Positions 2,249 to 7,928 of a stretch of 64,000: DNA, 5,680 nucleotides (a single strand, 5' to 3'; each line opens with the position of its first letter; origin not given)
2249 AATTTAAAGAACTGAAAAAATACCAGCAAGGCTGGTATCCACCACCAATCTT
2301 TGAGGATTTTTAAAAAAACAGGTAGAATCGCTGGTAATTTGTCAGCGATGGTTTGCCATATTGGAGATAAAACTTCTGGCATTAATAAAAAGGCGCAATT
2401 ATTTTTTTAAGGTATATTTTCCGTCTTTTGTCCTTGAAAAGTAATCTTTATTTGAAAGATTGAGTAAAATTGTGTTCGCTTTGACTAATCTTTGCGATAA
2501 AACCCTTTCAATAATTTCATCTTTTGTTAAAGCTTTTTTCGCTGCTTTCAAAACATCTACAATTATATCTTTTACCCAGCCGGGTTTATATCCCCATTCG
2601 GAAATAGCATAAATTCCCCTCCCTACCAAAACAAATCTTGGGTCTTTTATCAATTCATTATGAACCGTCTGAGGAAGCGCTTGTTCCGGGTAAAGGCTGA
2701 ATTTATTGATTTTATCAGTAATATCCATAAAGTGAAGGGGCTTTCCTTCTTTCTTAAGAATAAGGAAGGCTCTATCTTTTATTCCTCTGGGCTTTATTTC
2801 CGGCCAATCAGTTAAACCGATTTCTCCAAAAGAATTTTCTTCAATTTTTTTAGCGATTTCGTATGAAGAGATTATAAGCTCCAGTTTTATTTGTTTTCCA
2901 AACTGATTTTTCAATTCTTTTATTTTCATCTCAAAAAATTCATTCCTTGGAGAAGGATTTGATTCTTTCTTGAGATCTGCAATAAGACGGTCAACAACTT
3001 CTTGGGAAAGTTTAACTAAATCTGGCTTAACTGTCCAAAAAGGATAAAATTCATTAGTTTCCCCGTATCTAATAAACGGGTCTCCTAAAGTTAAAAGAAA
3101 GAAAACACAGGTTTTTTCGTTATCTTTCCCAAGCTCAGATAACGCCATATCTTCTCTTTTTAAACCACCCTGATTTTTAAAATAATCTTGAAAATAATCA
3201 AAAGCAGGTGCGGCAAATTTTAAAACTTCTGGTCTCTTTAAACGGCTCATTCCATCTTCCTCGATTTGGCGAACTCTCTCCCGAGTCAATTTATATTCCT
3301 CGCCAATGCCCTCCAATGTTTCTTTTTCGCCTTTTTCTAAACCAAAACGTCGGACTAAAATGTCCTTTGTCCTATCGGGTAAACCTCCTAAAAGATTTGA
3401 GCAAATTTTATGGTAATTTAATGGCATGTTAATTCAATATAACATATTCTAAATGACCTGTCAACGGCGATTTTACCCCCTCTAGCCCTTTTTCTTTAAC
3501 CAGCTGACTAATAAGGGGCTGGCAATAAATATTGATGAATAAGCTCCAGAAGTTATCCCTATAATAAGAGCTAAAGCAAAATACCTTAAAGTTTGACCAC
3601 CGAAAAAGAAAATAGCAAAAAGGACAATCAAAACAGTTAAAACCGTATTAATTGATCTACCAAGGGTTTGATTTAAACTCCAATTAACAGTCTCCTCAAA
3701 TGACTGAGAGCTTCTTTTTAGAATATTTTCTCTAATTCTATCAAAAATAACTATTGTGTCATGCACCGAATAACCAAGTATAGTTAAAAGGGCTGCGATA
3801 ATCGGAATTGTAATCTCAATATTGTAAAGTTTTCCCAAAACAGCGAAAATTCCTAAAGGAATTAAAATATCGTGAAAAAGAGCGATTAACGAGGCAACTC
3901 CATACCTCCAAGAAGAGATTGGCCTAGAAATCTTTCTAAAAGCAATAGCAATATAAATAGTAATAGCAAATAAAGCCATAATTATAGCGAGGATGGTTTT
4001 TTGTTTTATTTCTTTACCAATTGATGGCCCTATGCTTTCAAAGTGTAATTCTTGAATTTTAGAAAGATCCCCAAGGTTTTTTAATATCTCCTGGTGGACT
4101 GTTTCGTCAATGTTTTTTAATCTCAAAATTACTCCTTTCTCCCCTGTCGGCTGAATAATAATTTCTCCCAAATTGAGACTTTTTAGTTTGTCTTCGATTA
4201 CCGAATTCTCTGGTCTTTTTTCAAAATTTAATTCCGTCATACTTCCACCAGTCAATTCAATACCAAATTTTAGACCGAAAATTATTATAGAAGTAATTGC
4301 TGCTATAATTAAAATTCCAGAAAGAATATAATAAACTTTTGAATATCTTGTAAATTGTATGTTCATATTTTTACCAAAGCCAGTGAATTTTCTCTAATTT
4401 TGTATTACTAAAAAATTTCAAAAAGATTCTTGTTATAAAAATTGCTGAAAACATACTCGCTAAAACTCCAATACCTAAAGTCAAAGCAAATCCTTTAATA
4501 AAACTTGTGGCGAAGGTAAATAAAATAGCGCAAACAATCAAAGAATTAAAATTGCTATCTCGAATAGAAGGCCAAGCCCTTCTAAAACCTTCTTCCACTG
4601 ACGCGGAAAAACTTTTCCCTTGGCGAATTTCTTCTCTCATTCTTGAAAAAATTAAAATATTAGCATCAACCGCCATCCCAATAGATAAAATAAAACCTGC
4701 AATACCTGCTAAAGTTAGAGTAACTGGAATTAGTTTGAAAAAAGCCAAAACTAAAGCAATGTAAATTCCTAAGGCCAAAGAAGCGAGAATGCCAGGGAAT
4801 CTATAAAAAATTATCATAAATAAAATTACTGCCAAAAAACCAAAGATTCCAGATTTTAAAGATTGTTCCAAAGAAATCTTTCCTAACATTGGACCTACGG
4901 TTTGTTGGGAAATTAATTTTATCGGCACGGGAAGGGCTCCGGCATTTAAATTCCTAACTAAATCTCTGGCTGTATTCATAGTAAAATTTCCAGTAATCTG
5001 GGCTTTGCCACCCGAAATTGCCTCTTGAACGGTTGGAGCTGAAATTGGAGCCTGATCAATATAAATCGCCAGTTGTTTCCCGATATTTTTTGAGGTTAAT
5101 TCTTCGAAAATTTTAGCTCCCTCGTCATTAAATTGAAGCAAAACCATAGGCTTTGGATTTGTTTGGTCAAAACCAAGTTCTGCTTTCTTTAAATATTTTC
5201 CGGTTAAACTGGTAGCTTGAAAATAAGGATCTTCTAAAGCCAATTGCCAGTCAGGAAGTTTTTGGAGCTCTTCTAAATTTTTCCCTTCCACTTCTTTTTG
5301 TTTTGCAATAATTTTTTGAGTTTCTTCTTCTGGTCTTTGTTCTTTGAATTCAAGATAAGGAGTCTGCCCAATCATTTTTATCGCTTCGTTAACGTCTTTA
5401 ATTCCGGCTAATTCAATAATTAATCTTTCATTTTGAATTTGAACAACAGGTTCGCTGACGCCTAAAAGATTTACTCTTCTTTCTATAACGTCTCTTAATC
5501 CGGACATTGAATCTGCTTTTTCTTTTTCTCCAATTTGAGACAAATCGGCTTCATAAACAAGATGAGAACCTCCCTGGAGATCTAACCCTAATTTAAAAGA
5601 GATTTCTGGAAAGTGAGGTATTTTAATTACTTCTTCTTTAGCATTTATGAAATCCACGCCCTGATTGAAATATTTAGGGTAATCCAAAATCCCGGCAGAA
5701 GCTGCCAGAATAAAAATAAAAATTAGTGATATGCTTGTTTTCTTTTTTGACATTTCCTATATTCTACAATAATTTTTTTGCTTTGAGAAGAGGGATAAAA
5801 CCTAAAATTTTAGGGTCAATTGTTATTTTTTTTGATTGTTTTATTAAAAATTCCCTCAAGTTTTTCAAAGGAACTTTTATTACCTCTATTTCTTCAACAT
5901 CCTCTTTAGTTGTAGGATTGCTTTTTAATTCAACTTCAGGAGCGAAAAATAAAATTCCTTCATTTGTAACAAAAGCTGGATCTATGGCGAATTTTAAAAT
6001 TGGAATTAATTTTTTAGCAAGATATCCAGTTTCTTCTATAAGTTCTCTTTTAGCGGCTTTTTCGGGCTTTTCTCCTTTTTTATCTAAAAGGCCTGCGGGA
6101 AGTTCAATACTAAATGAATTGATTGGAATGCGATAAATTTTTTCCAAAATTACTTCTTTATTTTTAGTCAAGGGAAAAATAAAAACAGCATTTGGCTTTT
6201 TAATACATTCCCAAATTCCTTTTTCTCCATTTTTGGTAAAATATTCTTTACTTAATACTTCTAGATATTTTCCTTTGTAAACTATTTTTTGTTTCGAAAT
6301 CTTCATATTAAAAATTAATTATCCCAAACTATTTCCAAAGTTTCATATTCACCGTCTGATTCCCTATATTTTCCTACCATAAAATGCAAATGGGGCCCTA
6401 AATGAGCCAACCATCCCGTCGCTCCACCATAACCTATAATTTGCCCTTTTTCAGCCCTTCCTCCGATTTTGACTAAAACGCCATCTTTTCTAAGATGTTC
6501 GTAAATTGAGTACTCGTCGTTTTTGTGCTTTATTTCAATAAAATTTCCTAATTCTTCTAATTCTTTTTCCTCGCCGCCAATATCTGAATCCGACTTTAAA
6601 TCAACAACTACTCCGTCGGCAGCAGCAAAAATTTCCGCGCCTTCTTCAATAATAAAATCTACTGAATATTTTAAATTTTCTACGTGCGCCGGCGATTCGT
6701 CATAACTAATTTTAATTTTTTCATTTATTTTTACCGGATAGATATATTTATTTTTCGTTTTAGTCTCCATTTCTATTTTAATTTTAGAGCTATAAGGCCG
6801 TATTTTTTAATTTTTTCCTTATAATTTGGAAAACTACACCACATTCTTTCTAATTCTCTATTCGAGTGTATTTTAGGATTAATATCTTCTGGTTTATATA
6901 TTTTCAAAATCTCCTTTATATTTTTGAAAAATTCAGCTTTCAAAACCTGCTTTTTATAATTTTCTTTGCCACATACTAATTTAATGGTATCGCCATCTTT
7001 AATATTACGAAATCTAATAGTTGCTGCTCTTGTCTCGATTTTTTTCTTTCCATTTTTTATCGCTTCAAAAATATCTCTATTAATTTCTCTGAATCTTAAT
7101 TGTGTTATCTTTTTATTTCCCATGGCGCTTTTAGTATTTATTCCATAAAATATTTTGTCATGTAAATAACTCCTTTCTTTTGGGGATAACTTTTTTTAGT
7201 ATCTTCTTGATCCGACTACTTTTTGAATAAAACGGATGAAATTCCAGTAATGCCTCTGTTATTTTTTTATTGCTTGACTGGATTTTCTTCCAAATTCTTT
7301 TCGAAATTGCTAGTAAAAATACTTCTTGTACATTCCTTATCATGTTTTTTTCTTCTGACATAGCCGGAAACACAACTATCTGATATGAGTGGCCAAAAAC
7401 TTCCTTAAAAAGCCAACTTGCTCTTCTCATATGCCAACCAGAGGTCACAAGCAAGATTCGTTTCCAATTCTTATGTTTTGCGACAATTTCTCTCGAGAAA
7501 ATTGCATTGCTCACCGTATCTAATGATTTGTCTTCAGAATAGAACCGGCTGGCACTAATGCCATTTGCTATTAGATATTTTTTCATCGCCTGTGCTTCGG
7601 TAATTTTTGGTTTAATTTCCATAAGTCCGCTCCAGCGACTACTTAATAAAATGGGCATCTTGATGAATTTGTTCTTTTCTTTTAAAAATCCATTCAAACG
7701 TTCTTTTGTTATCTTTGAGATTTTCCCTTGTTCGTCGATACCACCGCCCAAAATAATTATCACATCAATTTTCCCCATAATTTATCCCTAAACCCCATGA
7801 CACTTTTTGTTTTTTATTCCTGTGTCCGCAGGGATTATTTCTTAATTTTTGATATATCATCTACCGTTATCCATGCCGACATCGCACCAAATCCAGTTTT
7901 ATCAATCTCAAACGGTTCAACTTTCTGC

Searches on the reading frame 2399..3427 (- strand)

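Call 94: search_protein_families(library=pfam, proteins=[window:2399-3427:-], max_evalue=0.00001)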
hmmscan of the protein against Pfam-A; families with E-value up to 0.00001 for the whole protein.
window:2399-3427:- (342 aa): 2 families
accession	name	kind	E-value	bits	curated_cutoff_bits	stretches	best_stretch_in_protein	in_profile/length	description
PF04545.22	Sigma70_r4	-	1.6e-14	53.5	24.1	1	12-64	1-49/50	Sigma-70, region 4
PF05066.19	HARE-HTH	-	2.6e-11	44.2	25.9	1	216-278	3-71/71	HB1, ASXL, restriction endonuclease HTH domain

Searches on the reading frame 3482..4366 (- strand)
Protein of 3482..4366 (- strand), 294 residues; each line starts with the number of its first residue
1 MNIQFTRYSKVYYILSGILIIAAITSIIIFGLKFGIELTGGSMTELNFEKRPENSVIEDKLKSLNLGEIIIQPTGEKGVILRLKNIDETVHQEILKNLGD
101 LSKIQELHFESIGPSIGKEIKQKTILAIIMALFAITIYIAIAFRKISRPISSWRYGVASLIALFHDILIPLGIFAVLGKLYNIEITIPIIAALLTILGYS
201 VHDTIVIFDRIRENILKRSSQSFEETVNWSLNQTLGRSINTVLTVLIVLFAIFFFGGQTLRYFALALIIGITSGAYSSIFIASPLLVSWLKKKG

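Call 94: search_protein_families(library=pfam, proteins=[window:3482-4366:-], max_evalue=0.00001)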
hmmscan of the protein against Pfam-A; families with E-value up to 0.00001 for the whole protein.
window:3482-4366:- (294 aa): 1 family
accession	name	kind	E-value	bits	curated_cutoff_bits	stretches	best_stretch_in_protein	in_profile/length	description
PF02355.23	SecD_SecF_C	-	2.6e-59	200.3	20.5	1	94-291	5-188/189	Protein export membrane protein SecD/SecF, C-terminal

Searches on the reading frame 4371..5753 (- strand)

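Call 94: search_protein_families(library=pfam, proteins=[window:4371-5753:-], max_evalue=0.00001)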
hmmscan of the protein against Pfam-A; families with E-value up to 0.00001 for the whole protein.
window:4371-5753:- (460 aa): 4 families
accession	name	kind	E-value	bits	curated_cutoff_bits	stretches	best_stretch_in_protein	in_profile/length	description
PF22599.2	SecDF_P1_head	-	3.8e-31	107.8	27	1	181-276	19-114/114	SecDF, P1 head subdomain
PF21760.3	SecD_1st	-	2.1e-17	62.8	27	1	86-139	4-58/60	Protein translocase subunit SecDF, P1 domain, N-terminal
PF02355.23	SecD_SecF_C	-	4.5e-15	56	20.5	1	278-448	13-186/189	Protein export membrane protein SecD/SecF, C-terminal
PF03176.21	MMPL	-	2e-11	43.9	20.5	1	322-437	177-291/333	MMPL family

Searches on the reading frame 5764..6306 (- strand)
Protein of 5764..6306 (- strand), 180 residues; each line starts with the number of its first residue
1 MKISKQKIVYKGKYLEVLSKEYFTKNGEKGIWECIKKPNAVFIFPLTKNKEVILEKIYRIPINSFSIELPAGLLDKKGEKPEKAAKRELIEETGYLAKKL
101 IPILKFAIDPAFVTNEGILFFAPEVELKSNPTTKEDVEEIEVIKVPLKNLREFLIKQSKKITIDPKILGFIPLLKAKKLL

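Call 94: search_protein_families(library=pfam, proteins=[window:5764-6306:-], max_evalue=0.00001)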
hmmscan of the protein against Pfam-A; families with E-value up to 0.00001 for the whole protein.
window:5764-6306:- (180 aa): 1 family
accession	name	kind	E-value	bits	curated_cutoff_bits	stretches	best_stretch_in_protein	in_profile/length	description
PF00293.34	NUDIX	-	1.7e-11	44.7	21.1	1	37-150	2-118/134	NUDIX domain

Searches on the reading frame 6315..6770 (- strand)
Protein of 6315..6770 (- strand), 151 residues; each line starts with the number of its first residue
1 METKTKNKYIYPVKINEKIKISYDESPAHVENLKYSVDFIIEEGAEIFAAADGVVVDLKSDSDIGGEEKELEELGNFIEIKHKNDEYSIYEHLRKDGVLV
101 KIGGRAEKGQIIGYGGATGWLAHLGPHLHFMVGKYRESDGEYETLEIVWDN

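Call 94: search_protein_families(library=pfam, proteins=[window:6315-6770:-], max_evalue=0.00001)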
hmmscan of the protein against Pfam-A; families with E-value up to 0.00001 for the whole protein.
window:6315-6770:- (151 aa): 1 family
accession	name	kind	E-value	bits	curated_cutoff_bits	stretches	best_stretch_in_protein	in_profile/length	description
PF01551.29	Peptidase_M23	-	8.6e-18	64.8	28.7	1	35-134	4-89/96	Peptidase family M23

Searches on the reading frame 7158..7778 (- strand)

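Call 94: search_protein_families(library=pfam, proteins=[window:7158-7778:-], max_evalue=0.00001)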
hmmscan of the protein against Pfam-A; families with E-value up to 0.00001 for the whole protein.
window:7158-7778:- (206 aa): 1 family
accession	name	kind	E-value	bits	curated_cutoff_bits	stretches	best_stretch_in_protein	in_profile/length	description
PF02698.23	DUF218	-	8.3e-24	84.4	27.6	1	5-145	1-110/133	DUF218 domain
